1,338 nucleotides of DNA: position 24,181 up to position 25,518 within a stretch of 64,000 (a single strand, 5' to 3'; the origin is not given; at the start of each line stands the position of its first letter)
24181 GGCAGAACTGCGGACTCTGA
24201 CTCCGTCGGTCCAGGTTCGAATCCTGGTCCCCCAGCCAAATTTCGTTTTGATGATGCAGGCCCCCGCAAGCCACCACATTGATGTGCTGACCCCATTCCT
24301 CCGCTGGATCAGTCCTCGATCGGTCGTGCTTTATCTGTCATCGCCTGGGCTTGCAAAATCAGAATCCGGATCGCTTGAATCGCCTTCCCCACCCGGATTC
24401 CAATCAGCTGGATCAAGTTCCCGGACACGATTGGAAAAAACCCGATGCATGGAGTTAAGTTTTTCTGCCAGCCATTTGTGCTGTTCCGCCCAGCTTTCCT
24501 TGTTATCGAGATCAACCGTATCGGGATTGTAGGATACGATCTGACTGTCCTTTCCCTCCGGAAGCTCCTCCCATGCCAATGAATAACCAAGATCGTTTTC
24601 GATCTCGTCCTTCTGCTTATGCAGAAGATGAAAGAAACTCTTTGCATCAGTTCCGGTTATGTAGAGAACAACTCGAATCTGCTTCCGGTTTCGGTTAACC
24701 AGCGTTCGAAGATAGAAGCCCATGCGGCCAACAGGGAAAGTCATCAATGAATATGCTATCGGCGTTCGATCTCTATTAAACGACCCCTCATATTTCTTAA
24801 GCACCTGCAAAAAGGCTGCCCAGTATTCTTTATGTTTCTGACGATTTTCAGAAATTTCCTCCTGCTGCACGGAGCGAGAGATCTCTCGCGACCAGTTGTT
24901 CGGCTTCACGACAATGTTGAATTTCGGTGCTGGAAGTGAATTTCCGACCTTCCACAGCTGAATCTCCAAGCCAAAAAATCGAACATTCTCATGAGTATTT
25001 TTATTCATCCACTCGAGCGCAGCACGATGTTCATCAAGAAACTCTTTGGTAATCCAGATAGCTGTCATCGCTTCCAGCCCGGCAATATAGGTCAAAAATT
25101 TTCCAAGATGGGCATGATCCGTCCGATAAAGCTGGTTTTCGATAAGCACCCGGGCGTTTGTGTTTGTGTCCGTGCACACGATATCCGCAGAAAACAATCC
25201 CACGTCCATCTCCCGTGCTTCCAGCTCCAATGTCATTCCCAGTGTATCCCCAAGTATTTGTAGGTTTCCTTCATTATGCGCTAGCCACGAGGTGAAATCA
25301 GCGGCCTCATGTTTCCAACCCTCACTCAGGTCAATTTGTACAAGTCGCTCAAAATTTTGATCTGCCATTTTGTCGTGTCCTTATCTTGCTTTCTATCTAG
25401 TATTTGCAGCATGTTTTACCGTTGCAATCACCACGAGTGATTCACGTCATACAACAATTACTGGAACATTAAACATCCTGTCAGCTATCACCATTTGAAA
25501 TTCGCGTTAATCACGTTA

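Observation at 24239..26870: Low-GC islet at tRNA-Gln carrying only two tandem nuclease-like/DUF4268 paralogs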

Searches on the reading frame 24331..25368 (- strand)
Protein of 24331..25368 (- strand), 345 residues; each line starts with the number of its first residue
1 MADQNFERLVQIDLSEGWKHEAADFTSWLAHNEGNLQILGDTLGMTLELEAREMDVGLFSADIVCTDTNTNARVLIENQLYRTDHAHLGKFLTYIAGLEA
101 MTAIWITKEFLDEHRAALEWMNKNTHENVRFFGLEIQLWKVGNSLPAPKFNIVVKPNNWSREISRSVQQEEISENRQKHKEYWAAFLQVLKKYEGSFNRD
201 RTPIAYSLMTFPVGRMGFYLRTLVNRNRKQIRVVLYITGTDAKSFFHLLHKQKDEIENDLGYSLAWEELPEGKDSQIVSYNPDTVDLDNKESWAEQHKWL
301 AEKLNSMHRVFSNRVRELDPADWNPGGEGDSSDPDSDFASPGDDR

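Call 4: search_protein_families(library=pfam, proteins=[window:24331-25368:-], max_evalue=1)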
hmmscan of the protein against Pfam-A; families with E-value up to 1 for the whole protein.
window:24331-25368:- (345 aa): 4 families
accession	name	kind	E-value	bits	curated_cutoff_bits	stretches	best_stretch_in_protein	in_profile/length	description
PF14088.11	DUF4268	-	1.5e-26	93.5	27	1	180-314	3-139/140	Domain of unknown function (DUF4268)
PF22863.1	TraI_middle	-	0.017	15.8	27.6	1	96-166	11-77/89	TraI-like middle domain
PF10070.14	DabA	-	0.049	12.5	25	1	115-191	302-380/747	Probable inorganic carbon transporter subunit DabA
PF18590.6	IMP2_N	-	0.055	14.5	25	1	157-197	48-86/89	Immune Mapped Protein 2 (IMP2) N-terminal domain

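Call 5: search_protein_families(library=padloc, proteins=[window:24331-25368:-], max_evalue=1)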
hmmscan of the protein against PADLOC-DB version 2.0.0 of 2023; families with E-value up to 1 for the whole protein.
window:24331-25368:- (345 aa): 4 families
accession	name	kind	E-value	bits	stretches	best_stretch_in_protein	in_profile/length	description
PDLC04911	PDC-S11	-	2.3e-112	373.4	1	4-317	3-314/318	-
PDLC04912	PDC-S11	-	1.4e-109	364.1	1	2-317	2-312/313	-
PDLC04914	PDC-S11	-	7e-76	253.4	1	4-318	3-311/314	-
PDLC04913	PDC-S11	-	1.9e-20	71.2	2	163-318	213-367/375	-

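Call 6: search_protein_families(library=ncbifam, proteins=[window:24331-25368:-], max_evalue=1)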
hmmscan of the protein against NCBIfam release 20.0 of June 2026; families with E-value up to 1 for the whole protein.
window:24331-25368:- (345 aa): 0 families

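Call 21: find_homologous_proteins(query=window:24331-25368:-, max_evalue=0.00001)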
Query window:24331-25368:- (345 aa): 3222 proteins with E <= 0.00001 among 4232 candidates; the best 120 are listed.
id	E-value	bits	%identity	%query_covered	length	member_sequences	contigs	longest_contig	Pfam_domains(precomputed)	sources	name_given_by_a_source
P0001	2.6e-235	798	100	100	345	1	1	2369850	PF14088.12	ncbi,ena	-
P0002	3.6e-185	633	81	100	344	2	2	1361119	PF14088.12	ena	-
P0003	4.3e-164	564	79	93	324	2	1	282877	PF14088.12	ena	-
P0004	1.9e-132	459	62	95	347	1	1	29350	PF14088.12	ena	-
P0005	8.8e-112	392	53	93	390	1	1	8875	PF14088.12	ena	-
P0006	1.2e-110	388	52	97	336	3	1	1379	PF14088.12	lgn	-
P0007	3.1e-110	386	53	96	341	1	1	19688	PF14088.12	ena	-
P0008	1.2e-109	385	53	95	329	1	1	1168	PF14088.12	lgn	-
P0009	2.0e-109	384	52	97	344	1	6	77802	PF14088.12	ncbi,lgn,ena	-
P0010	9.5e-108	378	51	97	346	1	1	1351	PF14088.12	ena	-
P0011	9.7e-108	378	50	96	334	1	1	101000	PF14088.12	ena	-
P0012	1.4e-107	378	52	96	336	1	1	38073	PF14088.12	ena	-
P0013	3.9e-107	376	58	86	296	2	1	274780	PF14088.12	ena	-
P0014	4.3e-107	376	50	99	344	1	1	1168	PF14088.12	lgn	-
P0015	5.1e-107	376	52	99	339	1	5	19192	PF14088.12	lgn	-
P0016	9.8e-107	375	51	97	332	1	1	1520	PF14088.12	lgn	-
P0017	3.7e-106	373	54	94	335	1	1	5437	PF14088.12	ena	-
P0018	4.1e-106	373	50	96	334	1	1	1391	PF14088.12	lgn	-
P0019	4.3e-106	373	51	95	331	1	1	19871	PF14088.12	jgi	jgi:hypothetical protein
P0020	4.8e-106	373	51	94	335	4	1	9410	PF14088.12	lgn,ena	-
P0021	6.7e-106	372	51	94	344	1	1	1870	PF14088.12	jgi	jgi:hypothetical protein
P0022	6.7e-106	372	50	99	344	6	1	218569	PF14088.12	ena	-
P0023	8.8e-106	372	52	96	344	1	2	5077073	PF14088.12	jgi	jgi:hypothetical protein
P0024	1.2e-105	371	51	94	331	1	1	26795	PF14088.12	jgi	jgi:Domain of unknown function (DUF4268)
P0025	1.3e-105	371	51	97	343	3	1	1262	PF14088.12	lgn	-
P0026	1.4e-105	371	52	93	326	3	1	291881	PF14088.12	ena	-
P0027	1.7e-105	371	51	94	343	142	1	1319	PF14088.12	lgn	-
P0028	1.8e-105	371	53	97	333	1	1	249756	PF14088.12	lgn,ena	-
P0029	2.1e-105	371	51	94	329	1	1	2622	PF14088.12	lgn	-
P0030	2.5e-105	370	53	95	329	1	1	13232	PF14088.12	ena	-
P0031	3.3e-105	370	51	97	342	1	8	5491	PF14088.12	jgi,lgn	-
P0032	4.6e-105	369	52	94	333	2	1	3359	PF14088.12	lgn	-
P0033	5.7e-105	369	50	96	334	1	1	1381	PF14088.12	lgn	-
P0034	6.0e-105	369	52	99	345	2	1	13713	PF14088.12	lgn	-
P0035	6.4e-105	369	51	94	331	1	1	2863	PF14088.12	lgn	-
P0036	1.1e-104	368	52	94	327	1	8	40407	PF14088.12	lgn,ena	-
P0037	1.1e-104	368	52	94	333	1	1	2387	PF14088.12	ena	-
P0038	1.2e-104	368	52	95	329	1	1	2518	PF14088.12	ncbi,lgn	-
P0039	1.8e-104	367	52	95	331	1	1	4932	PF14088.12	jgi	jgi:hypothetical protein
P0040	2.0e-104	367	52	93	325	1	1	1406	PF14088.12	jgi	jgi:hypothetical protein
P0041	2.1e-104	367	52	92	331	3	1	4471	PF14088.12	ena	-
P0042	2.3e-104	367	50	96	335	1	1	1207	PF14088.12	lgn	-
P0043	3.7e-104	366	52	92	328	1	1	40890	PF14088.12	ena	-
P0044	3.9e-104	366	49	98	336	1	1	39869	PF14088.12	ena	-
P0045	3.9e-104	366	51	96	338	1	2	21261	PF14088.12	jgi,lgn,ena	jgi:hypothetical protein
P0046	4.1e-104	366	51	95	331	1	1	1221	PF14088.12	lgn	-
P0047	4.9e-104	366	50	95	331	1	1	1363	PF14088.12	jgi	jgi:Domain of unknown function (DUF4268)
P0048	5.5e-104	366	51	94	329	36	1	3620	PF14088.12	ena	-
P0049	6.3e-104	366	50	94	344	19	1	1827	PF14088.12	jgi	jgi:Domain of unknown function (DUF4268)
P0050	6.8e-104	366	51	95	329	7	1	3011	PF14088.12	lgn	-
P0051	7.4e-104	365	51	94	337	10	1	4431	PF14088.12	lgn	-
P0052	7.7e-104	365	51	96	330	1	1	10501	PF14088.12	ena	-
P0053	7.8e-104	365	51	94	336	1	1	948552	PF14088.12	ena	-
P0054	8.7e-104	365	50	94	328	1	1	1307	PF14088.12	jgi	jgi:hypothetical protein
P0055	9.0e-104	365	52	97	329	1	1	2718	PF14088.12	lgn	-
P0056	9.0e-104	365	51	92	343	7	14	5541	PF14088.12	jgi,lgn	-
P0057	9.9e-104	365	52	92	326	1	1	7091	PF14088.12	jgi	jgi:hypothetical protein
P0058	1.1e-103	365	52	94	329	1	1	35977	PF14088.12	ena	-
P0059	1.2e-103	365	51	94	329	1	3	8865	PF14088.12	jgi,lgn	-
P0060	1.3e-103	365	51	93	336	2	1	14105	PF14088.12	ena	-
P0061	1.4e-103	365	51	97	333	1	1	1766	PF14088.12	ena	-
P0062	1.5e-103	364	52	92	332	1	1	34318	PF14088.12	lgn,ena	-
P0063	1.6e-103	364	50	99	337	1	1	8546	PF14088.12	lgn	-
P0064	2.4e-103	364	50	99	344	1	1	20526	PF14088.12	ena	-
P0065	2.5e-103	364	50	95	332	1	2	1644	PF14088.12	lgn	-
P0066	2.5e-103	364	50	95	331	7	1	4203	PF14088.12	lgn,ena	-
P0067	2.6e-103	364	50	95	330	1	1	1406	PF14088.12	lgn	-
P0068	3.0e-103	363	50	96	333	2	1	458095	PF14088.12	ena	-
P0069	3.4e-103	363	49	99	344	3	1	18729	PF14088.12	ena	-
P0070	3.9e-103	363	51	94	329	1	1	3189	PF14088.12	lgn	-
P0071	4.5e-103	363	51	94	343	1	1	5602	PF14088.12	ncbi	ncbi:MAG: DUF4268 domain-containing protein [Geminicoccaceae bacterium]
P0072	5.1e-103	363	52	94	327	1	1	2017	PF14088.12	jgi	jgi:hypothetical protein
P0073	5.2e-103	363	51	96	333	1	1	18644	PF14088.12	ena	-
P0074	5.8e-103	363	51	95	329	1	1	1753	PF14088.12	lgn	-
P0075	6.1e-103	362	50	95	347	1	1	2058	PF14088.12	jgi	jgi:hypothetical protein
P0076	7.7e-103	362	51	97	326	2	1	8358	PF14088.12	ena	-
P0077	7.9e-103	362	51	95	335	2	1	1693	PF14088.12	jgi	jgi:Domain of unknown function (DUF4268)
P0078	8.1e-103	362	53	92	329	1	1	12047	PF14088.12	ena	-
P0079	8.1e-103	362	50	95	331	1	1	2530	PF14088.12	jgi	jgi:hypothetical protein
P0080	9.5e-103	362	50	95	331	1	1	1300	PF14088.12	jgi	jgi:hypothetical protein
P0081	1.0e-102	362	51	94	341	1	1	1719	PF14088.12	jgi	jgi:hypothetical protein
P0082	1.1e-102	362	50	95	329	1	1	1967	PF14088.12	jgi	jgi:Domain of unknown function (DUF4268)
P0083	1.1e-102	362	51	94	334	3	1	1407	PF14088.12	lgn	-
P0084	1.2e-102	362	50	97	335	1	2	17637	PF14088.12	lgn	-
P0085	1.3e-102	361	51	92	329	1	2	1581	PF14088.12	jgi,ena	jgi:hypothetical protein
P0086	1.3e-102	361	51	95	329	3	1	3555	PF14088.12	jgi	jgi:hypothetical protein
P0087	1.3e-102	361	50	94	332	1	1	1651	PF14088.12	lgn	-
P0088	1.4e-102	361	49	94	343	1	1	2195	PF14088.12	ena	-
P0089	1.4e-102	361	50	95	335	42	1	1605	PF14088.12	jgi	jgi:hypothetical protein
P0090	1.5e-102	361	52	90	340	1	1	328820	PF14088.12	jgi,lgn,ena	-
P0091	1.5e-102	361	50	94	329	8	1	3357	PF14088.12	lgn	-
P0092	1.6e-102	361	51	93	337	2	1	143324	PF14088.12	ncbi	-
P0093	1.8e-102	361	53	90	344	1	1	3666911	PF14088.12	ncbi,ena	-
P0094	1.9e-102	361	49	97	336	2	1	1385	PF14088.12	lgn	-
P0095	1.9e-102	361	51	94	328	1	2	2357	PF14088.12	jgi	jgi:hypothetical protein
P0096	2.2e-102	361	50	96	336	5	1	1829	PF14088.12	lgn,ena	-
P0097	2.2e-102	361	53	94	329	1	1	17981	PF14088.12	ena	-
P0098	2.3e-102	361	51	95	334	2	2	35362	PF14088.12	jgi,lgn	jgi:hypothetical protein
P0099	2.9e-102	360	50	94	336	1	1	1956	PF14088.12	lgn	-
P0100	3.5e-102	360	49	97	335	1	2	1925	PF14088.12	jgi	jgi:hypothetical protein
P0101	4.3e-102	360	50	94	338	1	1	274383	PF14088.12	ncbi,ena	-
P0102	4.7e-102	359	51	92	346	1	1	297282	PF14088.12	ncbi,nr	ncbi:DUF4268 domain-containing protein [Geminicoccaceae bacterium 1502E]|nr:DUF4268 domain-containin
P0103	5.0e-102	359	51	92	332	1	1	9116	PF14088.12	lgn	-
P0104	5.1e-102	359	50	94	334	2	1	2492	PF14088.12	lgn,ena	-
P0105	5.3e-102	359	44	98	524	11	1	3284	PF14088.12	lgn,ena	-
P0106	5.8e-102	359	51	94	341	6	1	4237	PF14088.12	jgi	-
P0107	7.4e-102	359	50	97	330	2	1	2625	PF14088.12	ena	-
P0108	7.8e-102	359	52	94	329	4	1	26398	PF14088.12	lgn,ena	-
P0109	7.9e-102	359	50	94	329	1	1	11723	PF14088.12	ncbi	-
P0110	9.4e-102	359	51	94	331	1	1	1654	PF14088.12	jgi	jgi:hypothetical protein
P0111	9.4e-102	359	50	92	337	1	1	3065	PF14088.12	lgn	-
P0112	9.7e-102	358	51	94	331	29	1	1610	PF14088.12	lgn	-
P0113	9.8e-102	358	51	94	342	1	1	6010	PF14088.12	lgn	-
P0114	1.1e-101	358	50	96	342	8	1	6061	PF14088.12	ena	-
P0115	1.1e-101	358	50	92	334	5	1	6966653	PF14088.12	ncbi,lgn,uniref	ncbi:DUF4268 domain-containing protein [Bradyrhizobium sp. RDT46]|uniref:DUF4268 domain-containing p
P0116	1.1e-101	358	49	94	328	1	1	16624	PF14088.12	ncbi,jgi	jgi:hypothetical protein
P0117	1.2e-101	358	50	96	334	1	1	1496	PF14088.12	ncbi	-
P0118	1.4e-101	358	48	99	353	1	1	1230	PF14088.12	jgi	jgi:hypothetical protein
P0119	1.7e-101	358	52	92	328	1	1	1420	PF14088.12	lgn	-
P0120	1.7e-101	358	50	92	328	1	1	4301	PF14088.12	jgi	-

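Call 23: find_encoding_contigs(protein=P0002, flank=8000, max_places=3)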
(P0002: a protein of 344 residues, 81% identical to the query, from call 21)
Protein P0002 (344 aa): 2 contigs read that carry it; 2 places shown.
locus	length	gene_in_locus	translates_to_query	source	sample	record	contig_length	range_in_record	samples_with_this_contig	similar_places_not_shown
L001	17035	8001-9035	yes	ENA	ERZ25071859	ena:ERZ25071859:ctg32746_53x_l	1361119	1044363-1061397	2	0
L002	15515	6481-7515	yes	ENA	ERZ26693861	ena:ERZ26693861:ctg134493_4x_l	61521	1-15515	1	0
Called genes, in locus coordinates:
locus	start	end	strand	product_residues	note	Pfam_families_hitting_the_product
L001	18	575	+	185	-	PF03167:UDG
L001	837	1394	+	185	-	PF03167:UDG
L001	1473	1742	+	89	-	-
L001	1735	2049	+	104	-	PF05164:ZapA (weak)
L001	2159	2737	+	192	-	PF01812:5-FTHF_cyc-lig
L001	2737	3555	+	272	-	PF13277:YmdB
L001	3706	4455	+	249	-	PF20772:TACO1_YebC_N, PF01709:Transcrip_reg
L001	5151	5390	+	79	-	-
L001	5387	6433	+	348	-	PF06114:Peptidase_M78 (weak)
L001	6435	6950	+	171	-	PF14367:DUF4411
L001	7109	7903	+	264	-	-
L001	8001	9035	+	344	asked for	PF14088:DUF4268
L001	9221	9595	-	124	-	PF00462:Glutaredoxin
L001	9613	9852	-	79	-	PF01722:BolA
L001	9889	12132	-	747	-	PF18072:FGAR-AT_linker, PF00586:AIRS, PF02769:AIRS_C, PF00586:AIRS, PF02769:AIRS_C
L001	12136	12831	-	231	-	PF07685:GATase_3 (weak), PF13507:GATase_5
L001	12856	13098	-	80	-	PF02700:PurS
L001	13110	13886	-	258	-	PF01259:SAICAR_synt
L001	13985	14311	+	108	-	PF07345:ATPaseInh_sub_z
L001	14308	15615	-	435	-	PF00206:Lyase_1, PF10397:ADSL_C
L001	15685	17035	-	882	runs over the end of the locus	PF06808:DctM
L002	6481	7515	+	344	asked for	PF14088:DUF4268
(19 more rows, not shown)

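Call 24: find_encoding_contigs(protein=P0003, flank=8000, max_places=3)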
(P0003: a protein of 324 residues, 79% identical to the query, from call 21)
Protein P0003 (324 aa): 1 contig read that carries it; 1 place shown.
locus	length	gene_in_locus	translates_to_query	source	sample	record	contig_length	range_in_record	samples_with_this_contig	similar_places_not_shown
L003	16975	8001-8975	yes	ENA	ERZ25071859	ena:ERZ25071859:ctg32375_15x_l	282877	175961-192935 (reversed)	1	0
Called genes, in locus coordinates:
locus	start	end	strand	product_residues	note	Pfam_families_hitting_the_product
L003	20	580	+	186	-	PF03167:UDG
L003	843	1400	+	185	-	PF03167:UDG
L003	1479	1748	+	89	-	-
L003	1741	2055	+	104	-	PF05164:ZapA (weak)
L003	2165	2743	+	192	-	PF01812:5-FTHF_cyc-lig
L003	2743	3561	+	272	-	PF13277:YmdB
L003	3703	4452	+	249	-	PF20772:TACO1_YebC_N, PF01709:Transcrip_reg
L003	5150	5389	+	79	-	-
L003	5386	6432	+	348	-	PF06114:Peptidase_M78 (weak)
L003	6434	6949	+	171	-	PF14367:DUF4411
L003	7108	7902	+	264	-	-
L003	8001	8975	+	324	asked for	PF14088:DUF4268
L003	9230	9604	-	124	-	PF00462:Glutaredoxin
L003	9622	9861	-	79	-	PF01722:BolA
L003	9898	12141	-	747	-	PF18072:FGAR-AT_linker, PF00586:AIRS, PF02769:AIRS_C, PF00586:AIRS, PF02769:AIRS_C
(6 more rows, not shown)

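Call 25: find_encoding_contigs(protein=P0004, flank=8000, max_places=3)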
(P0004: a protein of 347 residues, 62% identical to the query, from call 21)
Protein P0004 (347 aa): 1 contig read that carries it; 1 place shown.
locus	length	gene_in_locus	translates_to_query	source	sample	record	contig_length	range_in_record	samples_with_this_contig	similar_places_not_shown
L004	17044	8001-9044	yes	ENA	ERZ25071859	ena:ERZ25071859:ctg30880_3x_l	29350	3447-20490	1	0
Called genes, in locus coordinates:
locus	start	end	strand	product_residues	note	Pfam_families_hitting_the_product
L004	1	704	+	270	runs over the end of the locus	-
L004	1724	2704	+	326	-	PF04851:ResIII, PF18766:SWI2_SNF2, PF00271:Helicase_C (weak)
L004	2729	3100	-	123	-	-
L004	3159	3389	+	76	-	PF08463:EcoEI_R_C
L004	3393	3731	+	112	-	PF12161:HsdM_N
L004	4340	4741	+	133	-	PF02384:N6_Mtase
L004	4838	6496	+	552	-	PF01420:Methylase_S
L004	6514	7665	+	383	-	PF06114:Peptidase_M78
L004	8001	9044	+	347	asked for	PF14088:DUF4268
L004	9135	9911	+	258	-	-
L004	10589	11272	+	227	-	-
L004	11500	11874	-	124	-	PF00462:Glutaredoxin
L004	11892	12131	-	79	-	PF01722:BolA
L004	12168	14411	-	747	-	PF18072:FGAR-AT_linker, PF00586:AIRS, PF02769:AIRS_C, PF00586:AIRS, PF02769:AIRS_C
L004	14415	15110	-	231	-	PF07685:GATase_3 (weak), PF13507:GATase_5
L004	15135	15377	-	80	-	PF02700:PurS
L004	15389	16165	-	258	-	PF01259:SAICAR_synt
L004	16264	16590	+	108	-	PF07345:ATPaseInh_sub_z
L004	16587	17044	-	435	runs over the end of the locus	PF00206:Lyase_1, PF10397:ADSL_C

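Call 26: find_encoding_contigs(protein=P0001, flank=10000, max_places=3)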
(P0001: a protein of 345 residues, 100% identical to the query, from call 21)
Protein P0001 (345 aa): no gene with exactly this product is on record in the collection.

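Call 36: predict_structure(alignment_id=A1)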
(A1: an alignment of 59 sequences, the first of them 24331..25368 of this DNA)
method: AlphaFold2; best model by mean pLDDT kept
length: 345 residues; sequences in the alignment: 59
mean_pLDDT: 86.3   pTM: 0.51
mean pLDDT of the five models: 86.3, 84.0, 83.3, 82.9, 82.5
residues with pLDDT >= 90: 201; 70-90: 103; 50-70: 21; < 50: 20
segments of 3 or more residues with pLDDT < 50: 167-171, 329-337
pLDDT, mean of each block of 10 residues (from residue 1): 71 92 90 89 91 76 89 91 85 82 94 93 87 96 92 86 52 75 95 81 90 95 92 96 96 98 94 89 88 95 97 96 72 46 50
secondary structure, 60 per line:
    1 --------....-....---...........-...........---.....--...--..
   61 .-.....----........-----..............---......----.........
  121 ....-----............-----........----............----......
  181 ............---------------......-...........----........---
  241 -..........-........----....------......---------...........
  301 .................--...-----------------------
elements in order: E9-12 H14-17 H21-31 H33-43 E47-51 E54-56 E59-61 E63-67 E72-79 H85-98 E102-107 H112-124 E130-141 E147-154 H159-170 H175-192 E208-213 E215-225 E230-237 H242-251 H253-260 E265-268 E275-280 H290-317
